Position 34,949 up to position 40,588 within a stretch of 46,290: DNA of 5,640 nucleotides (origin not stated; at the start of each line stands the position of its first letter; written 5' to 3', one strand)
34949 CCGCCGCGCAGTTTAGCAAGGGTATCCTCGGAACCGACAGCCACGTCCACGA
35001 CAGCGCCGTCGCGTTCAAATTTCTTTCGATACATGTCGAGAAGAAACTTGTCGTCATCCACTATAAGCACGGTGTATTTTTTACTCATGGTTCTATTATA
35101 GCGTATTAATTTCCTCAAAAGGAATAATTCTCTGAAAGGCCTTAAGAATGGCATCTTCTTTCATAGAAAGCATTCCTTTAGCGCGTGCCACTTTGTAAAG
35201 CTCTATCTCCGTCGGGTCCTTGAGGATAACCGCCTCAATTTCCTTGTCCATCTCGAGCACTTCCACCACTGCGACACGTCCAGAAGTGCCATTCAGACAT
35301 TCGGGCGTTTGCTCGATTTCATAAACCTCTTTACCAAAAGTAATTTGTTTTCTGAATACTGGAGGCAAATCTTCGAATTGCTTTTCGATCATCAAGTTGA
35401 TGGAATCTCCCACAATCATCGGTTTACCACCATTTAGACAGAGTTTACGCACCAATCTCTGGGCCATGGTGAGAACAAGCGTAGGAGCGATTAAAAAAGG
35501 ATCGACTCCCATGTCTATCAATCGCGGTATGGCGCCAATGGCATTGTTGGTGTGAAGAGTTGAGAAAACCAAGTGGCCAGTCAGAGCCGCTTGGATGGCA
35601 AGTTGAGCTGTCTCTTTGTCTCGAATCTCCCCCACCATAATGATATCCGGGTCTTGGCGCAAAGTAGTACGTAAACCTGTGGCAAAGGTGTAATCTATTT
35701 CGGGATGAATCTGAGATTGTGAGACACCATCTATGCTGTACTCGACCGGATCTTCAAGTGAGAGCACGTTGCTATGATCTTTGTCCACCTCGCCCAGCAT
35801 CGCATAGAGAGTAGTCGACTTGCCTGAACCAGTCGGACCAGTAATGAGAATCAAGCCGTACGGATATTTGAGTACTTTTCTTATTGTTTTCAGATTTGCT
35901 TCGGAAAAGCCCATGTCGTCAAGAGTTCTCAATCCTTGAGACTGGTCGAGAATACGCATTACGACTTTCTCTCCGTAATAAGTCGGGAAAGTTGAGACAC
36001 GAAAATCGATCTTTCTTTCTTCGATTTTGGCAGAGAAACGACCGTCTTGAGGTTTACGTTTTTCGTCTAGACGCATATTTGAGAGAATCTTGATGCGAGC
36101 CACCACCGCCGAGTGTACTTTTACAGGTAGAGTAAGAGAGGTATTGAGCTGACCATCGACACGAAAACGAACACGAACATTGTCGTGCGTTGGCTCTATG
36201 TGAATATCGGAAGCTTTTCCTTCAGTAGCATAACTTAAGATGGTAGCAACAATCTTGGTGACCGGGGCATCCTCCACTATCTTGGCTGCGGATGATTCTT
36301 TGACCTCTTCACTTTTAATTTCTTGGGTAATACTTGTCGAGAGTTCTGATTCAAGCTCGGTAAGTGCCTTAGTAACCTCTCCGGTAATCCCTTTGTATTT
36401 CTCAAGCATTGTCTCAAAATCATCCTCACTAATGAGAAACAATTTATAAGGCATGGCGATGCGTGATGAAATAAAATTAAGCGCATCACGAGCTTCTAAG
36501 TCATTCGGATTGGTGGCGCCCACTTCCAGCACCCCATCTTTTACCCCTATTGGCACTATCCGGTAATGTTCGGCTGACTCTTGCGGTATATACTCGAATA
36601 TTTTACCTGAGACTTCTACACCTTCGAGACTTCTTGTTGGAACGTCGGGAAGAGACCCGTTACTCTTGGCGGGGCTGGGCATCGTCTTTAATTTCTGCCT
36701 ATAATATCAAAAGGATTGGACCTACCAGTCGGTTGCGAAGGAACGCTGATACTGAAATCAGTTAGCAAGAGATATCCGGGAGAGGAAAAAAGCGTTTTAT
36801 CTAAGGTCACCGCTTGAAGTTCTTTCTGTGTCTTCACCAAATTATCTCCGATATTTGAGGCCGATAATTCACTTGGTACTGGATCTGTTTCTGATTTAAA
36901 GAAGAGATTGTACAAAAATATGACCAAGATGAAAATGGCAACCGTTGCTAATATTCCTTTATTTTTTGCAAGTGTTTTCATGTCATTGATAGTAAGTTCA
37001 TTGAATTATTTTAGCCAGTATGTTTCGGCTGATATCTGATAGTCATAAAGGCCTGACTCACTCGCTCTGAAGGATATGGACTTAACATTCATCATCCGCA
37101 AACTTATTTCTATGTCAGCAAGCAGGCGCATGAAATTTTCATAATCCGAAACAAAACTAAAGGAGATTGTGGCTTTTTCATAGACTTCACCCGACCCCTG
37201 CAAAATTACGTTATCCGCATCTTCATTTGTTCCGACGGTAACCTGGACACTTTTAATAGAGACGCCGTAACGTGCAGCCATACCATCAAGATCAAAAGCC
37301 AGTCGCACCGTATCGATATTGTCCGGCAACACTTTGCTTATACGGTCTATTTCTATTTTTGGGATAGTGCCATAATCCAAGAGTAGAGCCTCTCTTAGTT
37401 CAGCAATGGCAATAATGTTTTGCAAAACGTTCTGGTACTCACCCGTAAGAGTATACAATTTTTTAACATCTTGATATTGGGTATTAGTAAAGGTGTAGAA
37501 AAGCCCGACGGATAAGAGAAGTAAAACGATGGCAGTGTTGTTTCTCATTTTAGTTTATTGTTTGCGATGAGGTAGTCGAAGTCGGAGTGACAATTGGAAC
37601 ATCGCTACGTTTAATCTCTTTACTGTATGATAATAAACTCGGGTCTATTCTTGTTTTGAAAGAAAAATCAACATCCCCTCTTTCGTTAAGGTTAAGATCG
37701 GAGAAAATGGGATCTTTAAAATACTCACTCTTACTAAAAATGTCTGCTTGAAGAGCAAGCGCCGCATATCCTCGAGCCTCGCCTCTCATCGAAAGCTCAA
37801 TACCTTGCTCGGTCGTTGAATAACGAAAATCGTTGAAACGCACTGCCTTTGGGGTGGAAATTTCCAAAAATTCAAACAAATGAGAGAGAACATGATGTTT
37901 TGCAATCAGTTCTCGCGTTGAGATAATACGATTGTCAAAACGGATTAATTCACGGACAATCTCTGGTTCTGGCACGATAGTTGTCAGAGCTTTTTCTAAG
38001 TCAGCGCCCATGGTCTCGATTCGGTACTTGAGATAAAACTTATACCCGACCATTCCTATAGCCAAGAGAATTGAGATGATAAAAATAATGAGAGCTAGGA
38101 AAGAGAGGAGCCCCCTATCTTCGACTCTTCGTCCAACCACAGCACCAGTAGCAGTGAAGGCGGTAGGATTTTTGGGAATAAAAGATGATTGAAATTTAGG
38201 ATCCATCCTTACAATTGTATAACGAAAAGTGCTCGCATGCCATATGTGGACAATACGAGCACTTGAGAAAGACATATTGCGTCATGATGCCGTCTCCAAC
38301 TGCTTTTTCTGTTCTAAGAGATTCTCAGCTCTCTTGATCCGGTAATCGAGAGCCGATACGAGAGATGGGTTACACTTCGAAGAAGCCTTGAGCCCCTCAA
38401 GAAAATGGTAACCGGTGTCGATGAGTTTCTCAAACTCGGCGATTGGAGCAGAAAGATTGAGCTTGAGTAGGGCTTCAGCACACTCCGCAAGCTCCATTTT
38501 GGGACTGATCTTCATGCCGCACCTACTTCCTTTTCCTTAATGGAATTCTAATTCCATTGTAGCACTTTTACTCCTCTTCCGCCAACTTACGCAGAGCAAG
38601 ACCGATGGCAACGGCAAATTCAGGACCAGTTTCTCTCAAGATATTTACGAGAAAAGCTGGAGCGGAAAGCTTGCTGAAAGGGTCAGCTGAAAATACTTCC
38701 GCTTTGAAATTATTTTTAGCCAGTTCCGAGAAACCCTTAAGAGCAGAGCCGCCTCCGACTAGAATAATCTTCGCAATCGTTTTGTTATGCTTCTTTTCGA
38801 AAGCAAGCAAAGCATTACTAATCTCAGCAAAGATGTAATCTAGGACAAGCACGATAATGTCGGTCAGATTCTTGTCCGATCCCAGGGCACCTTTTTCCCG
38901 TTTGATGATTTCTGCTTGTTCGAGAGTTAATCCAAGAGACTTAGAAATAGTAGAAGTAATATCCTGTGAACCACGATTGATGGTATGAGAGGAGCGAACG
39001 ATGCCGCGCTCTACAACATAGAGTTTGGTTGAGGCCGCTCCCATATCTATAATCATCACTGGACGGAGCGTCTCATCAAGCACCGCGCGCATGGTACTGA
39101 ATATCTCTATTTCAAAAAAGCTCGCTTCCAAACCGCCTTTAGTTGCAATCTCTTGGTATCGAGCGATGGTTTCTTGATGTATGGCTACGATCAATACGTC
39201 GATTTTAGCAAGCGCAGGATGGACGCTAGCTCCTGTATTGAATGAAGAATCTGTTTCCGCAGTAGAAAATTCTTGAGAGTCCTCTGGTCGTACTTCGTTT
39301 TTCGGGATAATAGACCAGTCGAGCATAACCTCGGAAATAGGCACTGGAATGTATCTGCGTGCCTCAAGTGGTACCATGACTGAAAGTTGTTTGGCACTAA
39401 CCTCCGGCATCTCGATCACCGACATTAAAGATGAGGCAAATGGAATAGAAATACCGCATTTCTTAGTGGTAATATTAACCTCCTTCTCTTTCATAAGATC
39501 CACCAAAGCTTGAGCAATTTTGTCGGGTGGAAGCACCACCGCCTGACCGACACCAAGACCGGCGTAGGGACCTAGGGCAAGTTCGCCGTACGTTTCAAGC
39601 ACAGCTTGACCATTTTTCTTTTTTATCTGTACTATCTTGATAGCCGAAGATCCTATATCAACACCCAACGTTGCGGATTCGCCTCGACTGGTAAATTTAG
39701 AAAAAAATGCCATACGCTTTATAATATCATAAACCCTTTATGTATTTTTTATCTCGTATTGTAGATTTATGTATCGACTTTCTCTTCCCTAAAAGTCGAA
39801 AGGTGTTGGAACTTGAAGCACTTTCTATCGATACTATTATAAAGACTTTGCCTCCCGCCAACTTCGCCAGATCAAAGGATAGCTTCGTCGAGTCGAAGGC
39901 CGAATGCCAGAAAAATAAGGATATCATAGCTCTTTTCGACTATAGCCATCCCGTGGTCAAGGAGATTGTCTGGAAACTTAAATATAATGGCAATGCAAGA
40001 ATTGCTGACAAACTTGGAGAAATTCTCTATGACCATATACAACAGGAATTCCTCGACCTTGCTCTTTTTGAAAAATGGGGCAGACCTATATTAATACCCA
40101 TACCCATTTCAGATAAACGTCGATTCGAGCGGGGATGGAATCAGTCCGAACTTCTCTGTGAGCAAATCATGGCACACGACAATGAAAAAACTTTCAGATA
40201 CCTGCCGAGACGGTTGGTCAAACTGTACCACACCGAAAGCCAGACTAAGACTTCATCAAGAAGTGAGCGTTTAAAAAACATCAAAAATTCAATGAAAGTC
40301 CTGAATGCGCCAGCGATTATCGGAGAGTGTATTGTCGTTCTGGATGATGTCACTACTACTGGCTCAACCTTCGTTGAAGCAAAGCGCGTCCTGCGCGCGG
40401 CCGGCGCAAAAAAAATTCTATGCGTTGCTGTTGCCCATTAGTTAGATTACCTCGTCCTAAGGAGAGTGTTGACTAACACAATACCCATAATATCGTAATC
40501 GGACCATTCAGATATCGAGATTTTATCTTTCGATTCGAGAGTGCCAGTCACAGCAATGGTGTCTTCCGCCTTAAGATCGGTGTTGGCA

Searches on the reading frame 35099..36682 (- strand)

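Call 15: search_protein_families(library=pfam, proteins=[window:35099-36682:-], max_evalue=0.001)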
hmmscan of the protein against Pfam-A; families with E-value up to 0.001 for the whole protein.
window:35099-36682:- (528 aa): 4 families
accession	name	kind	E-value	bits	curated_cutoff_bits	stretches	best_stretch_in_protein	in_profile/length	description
PF00437.27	T2SSE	-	3.2e-122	408.2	24.9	1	137-526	4-369/370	Type II/IV secretion system protein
PF05157.20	MshEN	-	8.5e-13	48.5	23.1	1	14-99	3-86/90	MshEN domain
PF00005.33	ABC_tran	-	0.0004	21.4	25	1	277-333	13-65/137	ABC transporter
PF13555.12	AAA_29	-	0.00093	19.3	27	0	276-295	23-42/61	P-loop containing region of AAA domain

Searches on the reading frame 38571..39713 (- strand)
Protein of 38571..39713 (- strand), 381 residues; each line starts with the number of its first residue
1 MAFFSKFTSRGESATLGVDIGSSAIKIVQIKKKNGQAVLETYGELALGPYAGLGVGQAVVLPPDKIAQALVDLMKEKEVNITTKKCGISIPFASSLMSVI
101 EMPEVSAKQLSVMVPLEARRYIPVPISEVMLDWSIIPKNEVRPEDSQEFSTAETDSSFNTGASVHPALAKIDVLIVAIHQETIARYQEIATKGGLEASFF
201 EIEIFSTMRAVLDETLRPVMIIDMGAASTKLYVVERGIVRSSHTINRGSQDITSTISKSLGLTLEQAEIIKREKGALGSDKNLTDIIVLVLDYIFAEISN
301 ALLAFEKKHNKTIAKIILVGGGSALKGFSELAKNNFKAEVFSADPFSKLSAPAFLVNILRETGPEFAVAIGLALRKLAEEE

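Call 15: search_protein_families(library=pfam, proteins=[window:38571-39713:-], max_evalue=0.001)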
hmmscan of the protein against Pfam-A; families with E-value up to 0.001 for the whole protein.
window:38571-39713:- (381 aa): 4 families
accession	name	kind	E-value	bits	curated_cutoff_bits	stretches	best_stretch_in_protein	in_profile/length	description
PF11104.14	PilM_2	-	2.7e-40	138.8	27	2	169-376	124-339/340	Type IV pilus assembly protein PilM;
PF14450.12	FtsA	-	7.9e-16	59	31.8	1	221-370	2-126/127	Cell division protein FtsA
PF08841.16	DDR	-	1e-05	25.2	24.6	0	215-272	131-189/328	Diol dehydratase reactivase ATPase-like domain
PF25216.1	Volactin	-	0.0003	20.8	35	1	223-339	172-294/321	Volactin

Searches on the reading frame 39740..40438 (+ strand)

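Call 15: search_protein_families(library=pfam, proteins=[window:39740-40438:+], max_evalue=0.001)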
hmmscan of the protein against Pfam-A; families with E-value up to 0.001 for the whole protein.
window:39740-40438:+ (233 aa): 1 family
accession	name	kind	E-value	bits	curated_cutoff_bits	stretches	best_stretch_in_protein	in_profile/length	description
PF00156.33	Pribosyltran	-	4e-06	26.7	26.3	1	168-231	64-123/158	Phosphoribosyl transferase domain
